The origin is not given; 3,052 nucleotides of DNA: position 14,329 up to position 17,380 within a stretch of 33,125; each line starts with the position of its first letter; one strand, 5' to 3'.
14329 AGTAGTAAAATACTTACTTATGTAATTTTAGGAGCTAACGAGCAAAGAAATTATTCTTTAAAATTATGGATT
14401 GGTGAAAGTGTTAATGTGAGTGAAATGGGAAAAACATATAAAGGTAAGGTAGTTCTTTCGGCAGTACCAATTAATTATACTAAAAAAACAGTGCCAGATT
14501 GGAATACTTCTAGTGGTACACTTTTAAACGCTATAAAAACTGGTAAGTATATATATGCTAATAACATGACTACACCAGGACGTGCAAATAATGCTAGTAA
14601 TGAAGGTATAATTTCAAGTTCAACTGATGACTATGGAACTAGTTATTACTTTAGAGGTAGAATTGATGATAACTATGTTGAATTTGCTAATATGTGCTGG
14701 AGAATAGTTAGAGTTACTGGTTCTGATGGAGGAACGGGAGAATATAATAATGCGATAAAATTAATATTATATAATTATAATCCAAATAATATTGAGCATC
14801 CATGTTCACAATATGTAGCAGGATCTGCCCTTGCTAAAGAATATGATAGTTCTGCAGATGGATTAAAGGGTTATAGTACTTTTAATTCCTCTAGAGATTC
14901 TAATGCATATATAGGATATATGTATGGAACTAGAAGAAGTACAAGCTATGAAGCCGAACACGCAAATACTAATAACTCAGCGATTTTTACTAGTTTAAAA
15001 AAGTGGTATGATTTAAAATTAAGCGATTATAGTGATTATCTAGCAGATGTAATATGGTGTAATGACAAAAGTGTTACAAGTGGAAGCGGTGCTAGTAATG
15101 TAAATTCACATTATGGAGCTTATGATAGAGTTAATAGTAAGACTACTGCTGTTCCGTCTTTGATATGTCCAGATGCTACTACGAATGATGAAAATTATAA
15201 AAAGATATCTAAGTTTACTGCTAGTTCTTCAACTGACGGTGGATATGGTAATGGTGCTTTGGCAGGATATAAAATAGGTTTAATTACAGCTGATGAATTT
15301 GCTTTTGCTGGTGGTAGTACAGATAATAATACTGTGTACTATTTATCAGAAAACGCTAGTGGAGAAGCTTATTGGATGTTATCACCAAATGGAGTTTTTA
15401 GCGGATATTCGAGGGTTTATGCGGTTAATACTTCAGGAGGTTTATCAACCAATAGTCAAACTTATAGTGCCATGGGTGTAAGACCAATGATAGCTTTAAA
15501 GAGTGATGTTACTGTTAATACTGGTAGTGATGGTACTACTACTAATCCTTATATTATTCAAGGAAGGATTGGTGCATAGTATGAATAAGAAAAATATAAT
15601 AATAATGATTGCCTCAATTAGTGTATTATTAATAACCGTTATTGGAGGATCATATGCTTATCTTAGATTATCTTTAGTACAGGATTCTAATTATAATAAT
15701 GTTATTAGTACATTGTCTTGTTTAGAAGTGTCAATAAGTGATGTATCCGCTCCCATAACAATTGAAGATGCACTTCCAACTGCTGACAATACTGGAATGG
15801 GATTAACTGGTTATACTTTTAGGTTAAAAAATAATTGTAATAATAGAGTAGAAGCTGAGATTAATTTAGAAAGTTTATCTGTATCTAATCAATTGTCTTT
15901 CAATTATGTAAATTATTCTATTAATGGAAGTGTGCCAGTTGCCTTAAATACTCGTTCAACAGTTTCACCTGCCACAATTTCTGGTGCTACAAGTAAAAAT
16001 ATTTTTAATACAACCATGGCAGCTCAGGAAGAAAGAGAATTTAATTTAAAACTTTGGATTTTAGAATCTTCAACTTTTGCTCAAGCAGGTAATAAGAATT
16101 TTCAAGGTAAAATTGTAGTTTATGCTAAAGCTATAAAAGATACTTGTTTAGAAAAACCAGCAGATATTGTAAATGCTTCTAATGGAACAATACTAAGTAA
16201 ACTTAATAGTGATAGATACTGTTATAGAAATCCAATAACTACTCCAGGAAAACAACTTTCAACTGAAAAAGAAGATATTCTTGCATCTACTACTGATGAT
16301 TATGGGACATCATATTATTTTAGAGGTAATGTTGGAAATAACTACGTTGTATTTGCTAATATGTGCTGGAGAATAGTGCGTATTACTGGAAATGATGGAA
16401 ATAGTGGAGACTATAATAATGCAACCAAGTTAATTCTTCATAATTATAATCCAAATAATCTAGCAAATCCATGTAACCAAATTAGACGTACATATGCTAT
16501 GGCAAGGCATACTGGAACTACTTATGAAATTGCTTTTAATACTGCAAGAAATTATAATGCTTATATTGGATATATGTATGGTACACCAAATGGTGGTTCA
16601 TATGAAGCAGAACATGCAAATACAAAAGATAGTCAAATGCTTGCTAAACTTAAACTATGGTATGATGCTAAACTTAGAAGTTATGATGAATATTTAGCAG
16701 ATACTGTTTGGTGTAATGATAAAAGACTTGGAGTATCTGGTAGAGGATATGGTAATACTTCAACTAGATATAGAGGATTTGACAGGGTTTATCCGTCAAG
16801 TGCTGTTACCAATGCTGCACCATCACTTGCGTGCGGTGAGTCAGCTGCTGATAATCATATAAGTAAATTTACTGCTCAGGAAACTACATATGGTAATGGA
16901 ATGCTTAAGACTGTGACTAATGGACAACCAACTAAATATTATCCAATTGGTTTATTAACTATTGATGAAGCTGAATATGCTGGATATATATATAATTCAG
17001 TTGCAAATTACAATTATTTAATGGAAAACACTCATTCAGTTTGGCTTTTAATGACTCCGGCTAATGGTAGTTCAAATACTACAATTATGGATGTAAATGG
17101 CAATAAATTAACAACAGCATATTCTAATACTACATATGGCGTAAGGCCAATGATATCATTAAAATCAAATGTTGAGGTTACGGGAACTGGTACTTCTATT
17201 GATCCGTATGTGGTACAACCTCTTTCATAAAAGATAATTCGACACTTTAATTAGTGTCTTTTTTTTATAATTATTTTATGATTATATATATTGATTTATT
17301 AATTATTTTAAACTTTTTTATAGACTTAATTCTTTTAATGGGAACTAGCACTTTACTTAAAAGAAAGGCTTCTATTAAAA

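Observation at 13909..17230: Tandem pair of large uncharacterised secreted paralogs inserted between ftsZ and spoIIGA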

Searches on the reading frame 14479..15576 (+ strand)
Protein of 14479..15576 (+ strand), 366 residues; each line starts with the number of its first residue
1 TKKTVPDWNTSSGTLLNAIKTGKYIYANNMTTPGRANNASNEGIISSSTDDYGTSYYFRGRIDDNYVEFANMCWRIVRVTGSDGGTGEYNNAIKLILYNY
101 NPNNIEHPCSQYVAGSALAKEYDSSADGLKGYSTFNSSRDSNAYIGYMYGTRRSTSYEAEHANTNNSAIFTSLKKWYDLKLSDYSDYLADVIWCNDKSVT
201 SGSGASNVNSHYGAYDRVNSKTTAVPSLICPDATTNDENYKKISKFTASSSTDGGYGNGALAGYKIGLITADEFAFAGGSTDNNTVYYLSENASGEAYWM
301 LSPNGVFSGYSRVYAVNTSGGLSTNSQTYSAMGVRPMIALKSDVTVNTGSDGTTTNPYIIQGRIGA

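Call 33: search_solved_structures(query=A3, max_evalue=10, show_alignments=3)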
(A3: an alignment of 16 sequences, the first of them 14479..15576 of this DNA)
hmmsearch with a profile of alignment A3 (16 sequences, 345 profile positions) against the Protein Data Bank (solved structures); distinct sequences matched with E-value up to 10: 1.
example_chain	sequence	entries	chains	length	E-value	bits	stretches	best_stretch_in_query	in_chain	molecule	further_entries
6nvw_A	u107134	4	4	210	0.3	13.6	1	142-193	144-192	Penicillin G acylase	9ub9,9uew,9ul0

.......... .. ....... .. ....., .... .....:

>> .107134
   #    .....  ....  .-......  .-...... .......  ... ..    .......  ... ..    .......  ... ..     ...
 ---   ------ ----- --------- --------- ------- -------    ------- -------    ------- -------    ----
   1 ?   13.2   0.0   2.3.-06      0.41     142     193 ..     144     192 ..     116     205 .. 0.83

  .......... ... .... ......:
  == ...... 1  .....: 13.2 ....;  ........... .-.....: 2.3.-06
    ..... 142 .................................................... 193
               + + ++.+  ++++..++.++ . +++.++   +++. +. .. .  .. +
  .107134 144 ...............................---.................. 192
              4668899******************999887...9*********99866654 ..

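Call 43: predict_structure(alignment_id=A3)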
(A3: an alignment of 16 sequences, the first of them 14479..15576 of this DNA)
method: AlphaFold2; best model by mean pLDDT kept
length: 366 residues; sequences in the alignment: 16
mean_pLDDT: 74.4   pTM: 0.83
mean pLDDT of the five models: 74.4, 73.5, 71.3, 66.6, 42.7
residues with pLDDT >= 90: 59; 70-90: 177; 50-70: 113; < 50: 17
segments of 3 or more residues with pLDDT < 50: 126-129, 199-203, 363-366
pLDDT, mean of each block of 10 residues (from residue 1): 80 93 80 53 76 84 85 91 78 91 76 78 54 57 56 65 73 85 91 65 57 76 72 54 69 55 82 79 64 78 75 80 72 87 90 91 51
secondary structure, 60 per line:
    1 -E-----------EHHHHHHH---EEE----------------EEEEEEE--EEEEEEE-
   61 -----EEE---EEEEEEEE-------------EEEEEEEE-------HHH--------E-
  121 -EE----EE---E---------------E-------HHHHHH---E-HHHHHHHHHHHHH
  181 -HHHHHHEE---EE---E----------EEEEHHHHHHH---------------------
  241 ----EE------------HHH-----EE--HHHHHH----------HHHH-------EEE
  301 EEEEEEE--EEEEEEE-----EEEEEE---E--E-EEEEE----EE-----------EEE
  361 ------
elements in order: H15-21 E25-27 E44-50 E53-59 E66-68 E72-79 E93-100 H157-162 H168-180 H182-187 E209-212 H213-219 H271-276 H287-290 E298-307 E310-316 E322-327 E336-340 E358-360

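Call 48: fold_search(model_id=the predicted structure, library=pdb)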
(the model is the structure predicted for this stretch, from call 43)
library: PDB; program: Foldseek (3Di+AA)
matches with E <= 10: 34; with E <= 0.001: 1
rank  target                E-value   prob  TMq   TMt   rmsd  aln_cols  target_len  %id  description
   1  9qa6                  6.7e-04  0.98  0.34  0.17  11.2       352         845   14  Cryo-EM structure of Thomasclavelia ramosa IgA peptidase (IgAse) active site mutant (S32-N876) (released 2025-06-25)
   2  9wpn_B                5.7e+00  0.01  0.05  0.06   9.9        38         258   16  Crystal structure of the nitrilase superfamily protein CJ1056C from Campylobacter jejuni in space group P212121 (released 2025-10-08)
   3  8pju                  5.7e+00  0.01  0.06  0.07  12.7        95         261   12  Crystal structure of the computationally designed SAKe6DEtal protein (released 2024-07-10)
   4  5ftt_D                6.1e+00  0.01  0.09  0.10  14.0       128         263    8  Octameric complex of Latrophilin 3 (Lec, Olf) , Unc5D (Ig, Ig2, TSP1) and FLRT2 (LRR) (released 2016-05-04)
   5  9wpn_A                6.1e+00  0.01  0.05  0.07   8.7        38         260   21  Crystal structure of the nitrilase superfamily protein CJ1056C from Campylobacter jejuni in space group P212121 (released 2025-10-08)
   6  4gi0_C                6.4e+00  0.02  0.10  0.23   9.0        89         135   12  Crystal structure of CD23 lectin domain mutant E249A (released 2013-06-26)
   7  6r5w_B                6.4e+00  0.01  0.05  0.10  11.3        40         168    8  Crystal structure of the receptor binding protein (gp15) of Listeria phage PSA (released 2019-10-30)
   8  8tf0_B                6.8e+00  0.01  0.08  0.11  11.0        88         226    9  Crystal structure of Grp94 N-terminal domain bound to the purine inhibitor PU-H36 (released 2024-11-06)
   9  6gav_B                6.8e+00  0.01  0.06  0.03  10.7        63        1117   13  Extremely 'open' clamp structure of DNA gyrase: role of the Corynebacteriales GyrB specific insert (released 2019-02-20)
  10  4j6k_G                7.3e+00  0.02  0.11  0.24   5.2        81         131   10  Crystal structure of calcium2+-free wild-type CD23 lectin domain (crystal form B) (released 2013-08-28)
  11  4rmk                  7.3e+00  0.01  0.07  0.09  12.2        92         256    8  Crystal structure of the Olfactomedin domain of latrophilin 3 in P65 crystal form (released 2015-08-19)
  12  1yt2                  7.3e+00  0.00  0.07  0.09   9.6        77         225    8  Crystal Structure of the Unliganded Form of GRP94, the ER Hsp90: Basis for Nucleotide-Induced Conformational Change, GRP (released 2005-06-14)
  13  9wpo_C                7.3e+00  0.00  0.05  0.06   9.8        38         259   16  Crystal structure of the nitrilase superfamily protein CJ1056C from Campylobacter jejuni in space group P21 (released 2025-10-08)
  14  9wpn_F                7.3e+00  0.00  0.05  0.06   9.1        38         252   13  Crystal structure of the nitrilase superfamily protein CJ1056C from Campylobacter jejuni in space group P212121 (released 2025-10-08)
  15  4g96_C                7.7e+00  0.02  0.12  0.26   7.7       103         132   14  Crystal structure of calcium2+-free wild-type CD23 lectin domain (released 2013-06-26)
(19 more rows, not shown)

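Call 73: fold_search(model_id=the predicted structure, library=viral)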
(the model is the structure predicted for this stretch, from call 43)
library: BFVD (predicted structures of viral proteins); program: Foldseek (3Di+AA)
matches with E <= 10: 81; with E <= 0.001: 2
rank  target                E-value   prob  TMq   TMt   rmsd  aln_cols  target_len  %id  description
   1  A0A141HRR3            1.7e-05  1.00  0.34  0.11  11.3       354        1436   14  (no name in the UniProt tables at hand)
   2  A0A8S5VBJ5            3.2e-04  0.99  0.32  0.43  15.4       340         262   10  ATP-binding sugar transporter [Myoviridae sp. ctbEa13]
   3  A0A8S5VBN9            1.4e-03  0.99  0.33  0.37   7.4       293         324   11  DUF6273 domain-containing protein [Myoviridae sp. ctbEa13]
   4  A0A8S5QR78            3.3e-03  0.60  0.18  0.23  13.4       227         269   14  Uncharacterized protein [Siphoviridae sp. ctE6L85]
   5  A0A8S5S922            8.7e-03  0.47  0.26  0.15  13.5       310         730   15  Tail-collar fiber protein [Caudovirales sp. ctTVN2]
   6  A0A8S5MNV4            1.7e-02  0.93  0.34  0.55   7.8       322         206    9  DUF6273 domain-containing protein [Myoviridae sp. ctI7W9]
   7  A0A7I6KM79            2.4e-02  0.63  0.28  0.36   8.6       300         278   10  (no name in the UniProt tables at hand)
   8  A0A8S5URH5            3.3e-02  0.35  0.29  0.32  13.8       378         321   11  Uncharacterized protein [Myoviridae sp. ctsIb3]
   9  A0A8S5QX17            7.1e-02  0.33  0.28  0.19  14.5       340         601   10  Concanavalin A-like lectin/glucanase superfamily protein [Siphoviridae sp. ctcuE16]
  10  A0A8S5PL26            7.5e-02  0.44  0.29  0.23  11.4       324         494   14  DUF6273 domain-containing protein [Siphoviridae sp. ctOSJ35]
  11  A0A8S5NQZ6            9.6e-02  0.69  0.35  0.24   6.7       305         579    8  Tail sheath protein [Myoviridae sp. ctj3P51]
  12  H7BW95                1.0e-01  0.54  0.19  0.14   7.3       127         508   25  (no name in the UniProt tables at hand)
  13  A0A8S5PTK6            1.0e-01  0.51  0.31  0.27   5.7       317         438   11  Uncharacterized protein [Myoviridae sp. ctzS633]
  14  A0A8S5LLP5            1.3e-01  0.33  0.29  0.16  10.5       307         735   13  Interferon alpha/beta receptor 1, Interferon I interferon signaling complex [Siphoviridae sp. ctvok7]
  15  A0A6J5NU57            2.2e-01  0.11  0.14  0.17  11.3       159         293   14  Uncharacterized protein [uncultured Caudovirales phage]
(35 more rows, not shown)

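Call 92: search_protein_families(library=pfam, alignment_id=A3, max_evalue=0.1)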
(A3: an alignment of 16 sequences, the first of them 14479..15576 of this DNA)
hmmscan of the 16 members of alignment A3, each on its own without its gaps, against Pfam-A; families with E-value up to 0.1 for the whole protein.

A. member 1, window:14479-15576:+ (366 aa): 0 families

B. families by the number of members that match (of 16 scanned): 2 families
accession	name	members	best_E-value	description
PF19789.6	DUF6273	6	2e-05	Domain of unknown function (DUF6273)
PF13226.11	DUF4034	1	0.052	Domain of unknown function (DUF4034)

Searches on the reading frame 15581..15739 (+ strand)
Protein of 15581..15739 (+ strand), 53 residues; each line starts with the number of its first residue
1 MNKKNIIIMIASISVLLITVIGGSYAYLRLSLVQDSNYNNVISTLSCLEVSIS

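Call 17: search_protein_families(library=ncbifam, proteins=[window:15581-15739:+], max_evalue=10)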
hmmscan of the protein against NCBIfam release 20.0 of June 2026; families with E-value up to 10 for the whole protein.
seq(53 aa): 3 families
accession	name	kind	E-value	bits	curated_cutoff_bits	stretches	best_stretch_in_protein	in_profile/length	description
NF038058.1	adhes_P110_Nter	subfamily_domain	0.017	14.9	80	1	2-39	4-38/201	P110/LppT family adhesin N-terminal domain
NF004285.1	PRK05696.1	equivalog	0.17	11.6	179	1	3-32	16-44/171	flagellar basal body-associated protein FliL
TIGR04090.1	exp_by_SipW_IV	subfamily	0.2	11.4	60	1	9-32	4-27/241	BsaA family SipW-dependent biofilm matrix protein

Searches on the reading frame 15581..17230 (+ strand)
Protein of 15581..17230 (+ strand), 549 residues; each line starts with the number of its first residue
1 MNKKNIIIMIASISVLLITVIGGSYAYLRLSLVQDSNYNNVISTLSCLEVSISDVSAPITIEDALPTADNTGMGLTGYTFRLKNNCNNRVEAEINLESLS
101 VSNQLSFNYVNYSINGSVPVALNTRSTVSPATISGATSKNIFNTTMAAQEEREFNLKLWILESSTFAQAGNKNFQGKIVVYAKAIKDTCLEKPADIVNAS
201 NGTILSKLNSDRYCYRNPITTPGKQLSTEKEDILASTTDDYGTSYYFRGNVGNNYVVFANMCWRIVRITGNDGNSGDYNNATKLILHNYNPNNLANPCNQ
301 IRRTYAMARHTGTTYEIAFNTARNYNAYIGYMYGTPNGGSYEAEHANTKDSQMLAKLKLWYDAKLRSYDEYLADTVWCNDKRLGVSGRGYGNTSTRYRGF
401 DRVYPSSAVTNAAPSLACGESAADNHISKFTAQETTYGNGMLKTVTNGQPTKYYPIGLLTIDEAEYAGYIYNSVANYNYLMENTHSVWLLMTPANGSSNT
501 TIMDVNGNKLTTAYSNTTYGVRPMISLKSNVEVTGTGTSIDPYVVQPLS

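Call 5: search_protein_families(library=pfam, proteins=[window:15581-17230:+], max_evalue=1)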
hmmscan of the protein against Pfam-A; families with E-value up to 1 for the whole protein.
window:15581-17230:+ (549 aa): 2 families
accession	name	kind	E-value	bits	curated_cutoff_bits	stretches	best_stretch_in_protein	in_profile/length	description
PF19789.6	DUF6273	-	0.0011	19.3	23.5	1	478-529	126-172/172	Domain of unknown function (DUF6273)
PF13226.11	DUF4034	-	0.092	12.6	21.3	1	346-396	50-100/274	Domain of unknown function (DUF4034)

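Call 6: search_protein_families(library=ncbifam, proteins=[window:15581-17230:+], max_evalue=1)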
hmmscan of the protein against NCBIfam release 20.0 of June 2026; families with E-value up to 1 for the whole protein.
window:15581-17230:+ (549 aa): 1 family
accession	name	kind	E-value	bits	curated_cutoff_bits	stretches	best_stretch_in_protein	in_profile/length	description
NF002219.0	PRK01115.1-2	equivalog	0.11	12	293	1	137-199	93-152/247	DNA polymerase sliding clamp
